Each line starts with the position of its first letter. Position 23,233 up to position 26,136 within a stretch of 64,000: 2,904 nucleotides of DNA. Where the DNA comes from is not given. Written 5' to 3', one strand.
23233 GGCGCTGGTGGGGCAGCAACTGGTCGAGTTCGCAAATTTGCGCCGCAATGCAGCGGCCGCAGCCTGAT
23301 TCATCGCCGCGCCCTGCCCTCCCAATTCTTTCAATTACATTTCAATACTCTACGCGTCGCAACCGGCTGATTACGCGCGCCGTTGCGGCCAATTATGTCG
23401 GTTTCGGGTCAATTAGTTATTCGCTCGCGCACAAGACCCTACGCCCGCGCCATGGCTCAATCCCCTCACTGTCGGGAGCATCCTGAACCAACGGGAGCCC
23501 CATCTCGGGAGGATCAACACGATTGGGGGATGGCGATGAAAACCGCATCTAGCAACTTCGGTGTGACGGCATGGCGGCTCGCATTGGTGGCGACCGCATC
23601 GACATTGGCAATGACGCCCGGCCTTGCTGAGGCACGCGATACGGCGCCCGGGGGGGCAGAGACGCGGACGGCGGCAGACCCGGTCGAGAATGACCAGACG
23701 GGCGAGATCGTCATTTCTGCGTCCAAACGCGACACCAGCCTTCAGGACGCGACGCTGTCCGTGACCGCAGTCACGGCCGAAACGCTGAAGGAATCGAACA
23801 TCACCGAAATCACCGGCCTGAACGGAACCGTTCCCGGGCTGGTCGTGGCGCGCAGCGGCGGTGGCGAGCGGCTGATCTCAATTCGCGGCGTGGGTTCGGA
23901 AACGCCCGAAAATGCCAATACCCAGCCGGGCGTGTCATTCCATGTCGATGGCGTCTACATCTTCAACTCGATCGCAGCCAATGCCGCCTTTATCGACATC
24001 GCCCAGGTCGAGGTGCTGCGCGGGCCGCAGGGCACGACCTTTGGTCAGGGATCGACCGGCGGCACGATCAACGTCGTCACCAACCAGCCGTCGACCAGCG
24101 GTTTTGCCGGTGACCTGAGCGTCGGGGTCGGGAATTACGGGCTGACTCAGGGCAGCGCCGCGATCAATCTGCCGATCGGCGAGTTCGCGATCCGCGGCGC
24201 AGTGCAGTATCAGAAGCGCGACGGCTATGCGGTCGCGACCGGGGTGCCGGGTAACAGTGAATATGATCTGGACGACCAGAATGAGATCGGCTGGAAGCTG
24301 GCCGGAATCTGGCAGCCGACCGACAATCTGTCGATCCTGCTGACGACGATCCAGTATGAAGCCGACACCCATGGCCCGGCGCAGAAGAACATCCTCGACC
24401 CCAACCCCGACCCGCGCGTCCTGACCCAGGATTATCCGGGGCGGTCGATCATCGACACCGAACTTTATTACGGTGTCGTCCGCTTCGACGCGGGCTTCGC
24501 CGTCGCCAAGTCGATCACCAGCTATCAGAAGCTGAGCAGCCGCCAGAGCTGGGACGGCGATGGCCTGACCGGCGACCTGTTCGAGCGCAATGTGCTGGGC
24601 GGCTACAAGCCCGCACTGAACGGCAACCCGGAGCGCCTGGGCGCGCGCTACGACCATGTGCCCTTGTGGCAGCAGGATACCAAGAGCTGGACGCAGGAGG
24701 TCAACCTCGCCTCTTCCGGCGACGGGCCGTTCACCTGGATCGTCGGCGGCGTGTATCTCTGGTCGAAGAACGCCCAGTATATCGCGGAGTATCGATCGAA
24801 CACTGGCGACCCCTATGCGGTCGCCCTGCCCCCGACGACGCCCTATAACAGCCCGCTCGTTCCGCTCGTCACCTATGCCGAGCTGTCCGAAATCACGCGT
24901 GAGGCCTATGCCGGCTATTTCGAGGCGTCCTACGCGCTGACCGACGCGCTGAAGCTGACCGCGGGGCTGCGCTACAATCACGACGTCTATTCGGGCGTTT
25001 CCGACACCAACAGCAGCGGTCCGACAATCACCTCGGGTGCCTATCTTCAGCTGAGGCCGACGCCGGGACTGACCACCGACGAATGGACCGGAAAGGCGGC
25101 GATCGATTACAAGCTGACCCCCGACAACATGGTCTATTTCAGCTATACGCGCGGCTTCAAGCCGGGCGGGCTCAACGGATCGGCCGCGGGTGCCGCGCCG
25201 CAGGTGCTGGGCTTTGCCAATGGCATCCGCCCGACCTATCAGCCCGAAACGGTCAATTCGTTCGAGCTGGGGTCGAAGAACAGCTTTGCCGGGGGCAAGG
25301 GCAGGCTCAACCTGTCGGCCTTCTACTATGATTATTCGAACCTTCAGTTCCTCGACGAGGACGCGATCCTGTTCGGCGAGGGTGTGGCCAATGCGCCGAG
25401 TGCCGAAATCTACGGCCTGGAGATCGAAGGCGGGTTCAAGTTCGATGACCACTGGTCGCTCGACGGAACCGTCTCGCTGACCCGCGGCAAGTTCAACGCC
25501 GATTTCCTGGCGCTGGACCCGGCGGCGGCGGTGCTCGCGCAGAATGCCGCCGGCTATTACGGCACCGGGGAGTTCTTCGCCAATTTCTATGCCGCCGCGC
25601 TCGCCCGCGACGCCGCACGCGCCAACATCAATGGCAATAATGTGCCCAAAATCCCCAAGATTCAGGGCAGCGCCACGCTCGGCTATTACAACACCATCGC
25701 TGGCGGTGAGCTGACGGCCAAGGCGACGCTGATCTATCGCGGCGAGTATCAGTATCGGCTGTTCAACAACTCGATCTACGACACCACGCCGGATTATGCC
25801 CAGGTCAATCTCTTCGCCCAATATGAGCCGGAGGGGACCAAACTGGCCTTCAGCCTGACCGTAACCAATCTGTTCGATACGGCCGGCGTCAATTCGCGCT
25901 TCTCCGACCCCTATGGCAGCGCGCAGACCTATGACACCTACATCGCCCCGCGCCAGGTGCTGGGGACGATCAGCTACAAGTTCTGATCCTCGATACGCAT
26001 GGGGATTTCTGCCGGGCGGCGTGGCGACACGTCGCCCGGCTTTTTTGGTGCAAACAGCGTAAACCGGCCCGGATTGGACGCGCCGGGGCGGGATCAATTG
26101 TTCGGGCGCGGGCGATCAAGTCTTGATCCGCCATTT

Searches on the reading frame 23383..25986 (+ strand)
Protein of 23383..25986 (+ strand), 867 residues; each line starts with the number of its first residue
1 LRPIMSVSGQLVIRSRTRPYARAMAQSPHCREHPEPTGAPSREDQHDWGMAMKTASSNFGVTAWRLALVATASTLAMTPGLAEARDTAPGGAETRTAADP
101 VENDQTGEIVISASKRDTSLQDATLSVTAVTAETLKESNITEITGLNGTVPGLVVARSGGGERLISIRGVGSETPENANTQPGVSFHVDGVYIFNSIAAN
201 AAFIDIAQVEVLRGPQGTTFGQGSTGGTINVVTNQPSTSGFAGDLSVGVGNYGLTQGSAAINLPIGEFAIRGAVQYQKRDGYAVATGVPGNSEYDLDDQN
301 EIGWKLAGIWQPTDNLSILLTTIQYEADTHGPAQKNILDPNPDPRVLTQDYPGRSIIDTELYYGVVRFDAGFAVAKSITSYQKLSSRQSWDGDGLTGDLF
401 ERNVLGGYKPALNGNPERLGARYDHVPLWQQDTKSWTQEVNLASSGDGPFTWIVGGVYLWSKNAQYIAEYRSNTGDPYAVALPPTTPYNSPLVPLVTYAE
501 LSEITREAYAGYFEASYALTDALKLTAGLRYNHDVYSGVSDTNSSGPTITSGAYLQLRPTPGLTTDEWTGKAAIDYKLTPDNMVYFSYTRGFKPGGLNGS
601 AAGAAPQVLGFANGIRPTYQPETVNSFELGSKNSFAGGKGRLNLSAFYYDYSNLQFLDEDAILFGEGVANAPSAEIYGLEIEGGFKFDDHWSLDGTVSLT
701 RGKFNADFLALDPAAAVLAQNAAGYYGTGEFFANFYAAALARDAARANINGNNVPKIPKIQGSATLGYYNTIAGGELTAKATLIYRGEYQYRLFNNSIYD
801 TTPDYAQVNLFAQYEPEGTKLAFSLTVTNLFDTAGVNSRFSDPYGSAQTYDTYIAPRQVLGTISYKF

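Call 6: search_protein_families(library=pfam, proteins=[window:23383-25986:+])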
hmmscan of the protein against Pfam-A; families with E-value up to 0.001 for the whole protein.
window:23383-25986:+ (867 aa): 3 families
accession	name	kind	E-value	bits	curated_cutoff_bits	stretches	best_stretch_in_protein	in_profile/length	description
PF00593.30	TonB_dep_Rec_b-barrel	-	2.1e-38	133.8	27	1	354-830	55-436/436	TonB dependent receptor-like, beta-barrel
PF07715.20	Plug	-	1e-15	58.6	23.9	1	120-228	2-107/107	TonB-dependent Receptor Plug Domain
PF14905.12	OMP_b-brl_3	-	5.6e-10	39.3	27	1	502-865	108-408/408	Outer membrane protein beta-barrel family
